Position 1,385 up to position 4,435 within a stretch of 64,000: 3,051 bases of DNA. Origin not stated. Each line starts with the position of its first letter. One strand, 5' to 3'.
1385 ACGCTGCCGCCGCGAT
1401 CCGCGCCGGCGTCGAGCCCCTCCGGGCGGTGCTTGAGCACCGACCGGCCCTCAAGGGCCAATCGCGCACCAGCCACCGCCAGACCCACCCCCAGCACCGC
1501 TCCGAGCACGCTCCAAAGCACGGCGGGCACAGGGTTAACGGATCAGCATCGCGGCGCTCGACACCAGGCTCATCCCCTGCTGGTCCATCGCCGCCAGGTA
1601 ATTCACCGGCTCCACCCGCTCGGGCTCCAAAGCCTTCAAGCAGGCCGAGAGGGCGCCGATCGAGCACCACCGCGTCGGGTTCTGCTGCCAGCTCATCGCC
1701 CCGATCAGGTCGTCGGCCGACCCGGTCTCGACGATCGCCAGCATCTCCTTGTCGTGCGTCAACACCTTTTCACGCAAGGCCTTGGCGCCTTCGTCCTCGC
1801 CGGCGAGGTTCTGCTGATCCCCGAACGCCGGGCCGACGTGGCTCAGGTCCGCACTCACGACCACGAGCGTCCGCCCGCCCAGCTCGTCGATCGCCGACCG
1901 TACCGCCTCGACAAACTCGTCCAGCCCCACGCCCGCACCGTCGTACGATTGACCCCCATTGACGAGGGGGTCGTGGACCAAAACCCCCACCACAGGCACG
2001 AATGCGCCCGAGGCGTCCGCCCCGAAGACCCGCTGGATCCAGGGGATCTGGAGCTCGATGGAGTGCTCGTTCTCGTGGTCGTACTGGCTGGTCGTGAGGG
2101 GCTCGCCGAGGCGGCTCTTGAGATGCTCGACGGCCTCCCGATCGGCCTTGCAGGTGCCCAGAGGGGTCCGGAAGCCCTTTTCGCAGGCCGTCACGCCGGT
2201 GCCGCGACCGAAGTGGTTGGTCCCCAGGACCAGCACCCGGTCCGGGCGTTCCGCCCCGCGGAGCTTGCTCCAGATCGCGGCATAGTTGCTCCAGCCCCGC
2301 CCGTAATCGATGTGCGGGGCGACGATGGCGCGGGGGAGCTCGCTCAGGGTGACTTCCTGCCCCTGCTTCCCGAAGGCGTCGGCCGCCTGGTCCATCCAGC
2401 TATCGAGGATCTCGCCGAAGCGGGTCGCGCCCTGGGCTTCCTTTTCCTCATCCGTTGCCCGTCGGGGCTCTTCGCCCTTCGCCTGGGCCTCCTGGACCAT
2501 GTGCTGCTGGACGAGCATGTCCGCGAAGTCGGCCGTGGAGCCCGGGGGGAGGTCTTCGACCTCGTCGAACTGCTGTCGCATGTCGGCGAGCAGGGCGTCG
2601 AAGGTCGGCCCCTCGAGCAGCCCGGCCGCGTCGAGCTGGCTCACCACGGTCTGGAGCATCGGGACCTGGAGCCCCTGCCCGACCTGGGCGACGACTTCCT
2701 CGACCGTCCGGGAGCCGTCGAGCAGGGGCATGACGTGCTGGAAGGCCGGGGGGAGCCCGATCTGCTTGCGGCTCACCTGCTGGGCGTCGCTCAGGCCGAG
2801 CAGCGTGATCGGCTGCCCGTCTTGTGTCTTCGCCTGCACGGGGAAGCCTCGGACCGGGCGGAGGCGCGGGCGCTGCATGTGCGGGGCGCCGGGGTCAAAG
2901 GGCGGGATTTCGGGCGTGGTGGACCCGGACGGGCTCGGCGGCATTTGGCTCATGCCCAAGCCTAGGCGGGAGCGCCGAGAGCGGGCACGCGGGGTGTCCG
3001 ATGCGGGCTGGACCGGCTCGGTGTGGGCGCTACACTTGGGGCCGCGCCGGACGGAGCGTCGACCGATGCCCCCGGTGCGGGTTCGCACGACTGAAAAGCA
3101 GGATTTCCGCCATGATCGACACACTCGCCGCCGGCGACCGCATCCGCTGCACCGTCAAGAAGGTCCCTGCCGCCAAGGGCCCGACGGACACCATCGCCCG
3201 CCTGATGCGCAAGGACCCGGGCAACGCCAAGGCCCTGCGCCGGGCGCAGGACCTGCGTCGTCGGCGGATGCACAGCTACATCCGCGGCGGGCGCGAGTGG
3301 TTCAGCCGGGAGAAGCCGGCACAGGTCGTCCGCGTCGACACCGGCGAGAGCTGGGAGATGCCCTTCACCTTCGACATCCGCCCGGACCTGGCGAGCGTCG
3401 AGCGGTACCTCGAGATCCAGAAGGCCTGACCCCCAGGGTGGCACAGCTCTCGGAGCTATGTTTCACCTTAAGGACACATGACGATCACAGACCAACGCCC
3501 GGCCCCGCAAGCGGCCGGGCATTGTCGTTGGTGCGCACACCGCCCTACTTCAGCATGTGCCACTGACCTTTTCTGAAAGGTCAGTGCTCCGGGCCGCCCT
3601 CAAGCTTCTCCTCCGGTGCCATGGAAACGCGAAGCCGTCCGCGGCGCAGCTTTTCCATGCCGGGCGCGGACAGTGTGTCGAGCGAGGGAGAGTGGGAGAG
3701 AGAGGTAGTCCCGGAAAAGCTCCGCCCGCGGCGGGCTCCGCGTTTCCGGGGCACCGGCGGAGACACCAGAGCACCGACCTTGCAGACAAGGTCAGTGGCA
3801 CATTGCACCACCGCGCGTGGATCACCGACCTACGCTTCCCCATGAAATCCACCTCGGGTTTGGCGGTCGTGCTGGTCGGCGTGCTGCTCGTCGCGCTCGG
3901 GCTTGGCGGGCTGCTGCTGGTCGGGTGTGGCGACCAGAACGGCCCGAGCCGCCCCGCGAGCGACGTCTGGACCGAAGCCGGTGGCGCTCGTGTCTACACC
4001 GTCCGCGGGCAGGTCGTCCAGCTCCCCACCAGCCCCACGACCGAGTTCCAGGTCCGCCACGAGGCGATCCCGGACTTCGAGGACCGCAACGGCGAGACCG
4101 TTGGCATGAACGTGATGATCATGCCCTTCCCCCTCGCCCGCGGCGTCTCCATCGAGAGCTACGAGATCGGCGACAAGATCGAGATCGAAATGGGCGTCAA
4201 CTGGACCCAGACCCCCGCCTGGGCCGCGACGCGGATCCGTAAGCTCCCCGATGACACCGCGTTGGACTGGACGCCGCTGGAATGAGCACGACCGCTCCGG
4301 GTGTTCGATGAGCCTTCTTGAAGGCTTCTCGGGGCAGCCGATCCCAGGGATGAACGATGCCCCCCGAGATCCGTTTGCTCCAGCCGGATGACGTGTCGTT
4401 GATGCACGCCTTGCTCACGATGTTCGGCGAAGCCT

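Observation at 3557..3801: Nested-palindrome intergenic repeat family: four copies, eight conserved hairpin modules in 64 kb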

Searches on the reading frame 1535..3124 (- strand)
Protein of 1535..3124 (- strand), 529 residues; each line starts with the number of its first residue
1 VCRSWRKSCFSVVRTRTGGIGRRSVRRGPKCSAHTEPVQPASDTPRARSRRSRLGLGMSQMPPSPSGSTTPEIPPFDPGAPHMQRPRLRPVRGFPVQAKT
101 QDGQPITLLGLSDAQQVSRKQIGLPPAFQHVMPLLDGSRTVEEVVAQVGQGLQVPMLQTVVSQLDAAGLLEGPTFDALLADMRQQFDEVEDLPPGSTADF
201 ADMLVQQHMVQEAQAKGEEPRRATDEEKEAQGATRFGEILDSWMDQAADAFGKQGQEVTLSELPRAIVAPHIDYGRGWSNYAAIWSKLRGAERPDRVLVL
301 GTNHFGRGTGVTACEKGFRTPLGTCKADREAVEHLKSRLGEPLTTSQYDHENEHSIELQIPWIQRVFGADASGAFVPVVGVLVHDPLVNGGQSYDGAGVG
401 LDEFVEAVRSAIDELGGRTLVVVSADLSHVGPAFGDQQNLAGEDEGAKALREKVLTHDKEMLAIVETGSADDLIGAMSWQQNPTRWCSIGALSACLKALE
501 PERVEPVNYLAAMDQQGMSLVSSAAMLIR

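Call 66: search_protein_families(library=pfam, proteins=[window:1535-3124:-], max_evalue=0.01)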
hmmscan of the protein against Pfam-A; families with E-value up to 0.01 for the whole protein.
window:1535-3124:- (529 aa): 2 families
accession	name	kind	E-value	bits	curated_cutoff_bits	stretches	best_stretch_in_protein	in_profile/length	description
PF01875.22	Memo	-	7.1e-29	101.3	27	1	264-516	33-256/269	Memo-like protein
PF21782.3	PKMT_2nd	-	0.0064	17.3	27.8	0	120-150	26-56/98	PKMT, C-terminal winged helix domain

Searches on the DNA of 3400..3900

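Call 73: search_rna_families(source=window, start=3400, end=3900, threshold=evalue, max_evalue=1)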
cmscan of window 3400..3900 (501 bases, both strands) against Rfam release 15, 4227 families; matches with E-value up to 1: 1.
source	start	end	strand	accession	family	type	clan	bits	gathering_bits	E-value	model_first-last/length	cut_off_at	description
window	3616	3754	-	RF04159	MIR1437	Gene; miRNA;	-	27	168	0.016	1-192/192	no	MIR1437 microRNA precursor family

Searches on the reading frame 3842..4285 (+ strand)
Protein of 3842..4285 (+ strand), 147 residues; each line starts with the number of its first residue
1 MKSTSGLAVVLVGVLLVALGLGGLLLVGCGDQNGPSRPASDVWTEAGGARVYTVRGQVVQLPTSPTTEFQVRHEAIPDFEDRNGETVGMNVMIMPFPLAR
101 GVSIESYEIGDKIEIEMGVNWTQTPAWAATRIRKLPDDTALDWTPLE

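Call 66: search_protein_families(library=pfam, proteins=[window:3842-4285:+], max_evalue=0.01)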
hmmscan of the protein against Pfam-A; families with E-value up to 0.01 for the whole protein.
window:3842-4285:+ (147 aa): 1 family
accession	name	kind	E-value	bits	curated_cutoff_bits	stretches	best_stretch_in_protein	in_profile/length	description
PF11604.15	CusF_Ec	-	0.0038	17.5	27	0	70-116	19-57/72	Copper binding periplasmic protein CusF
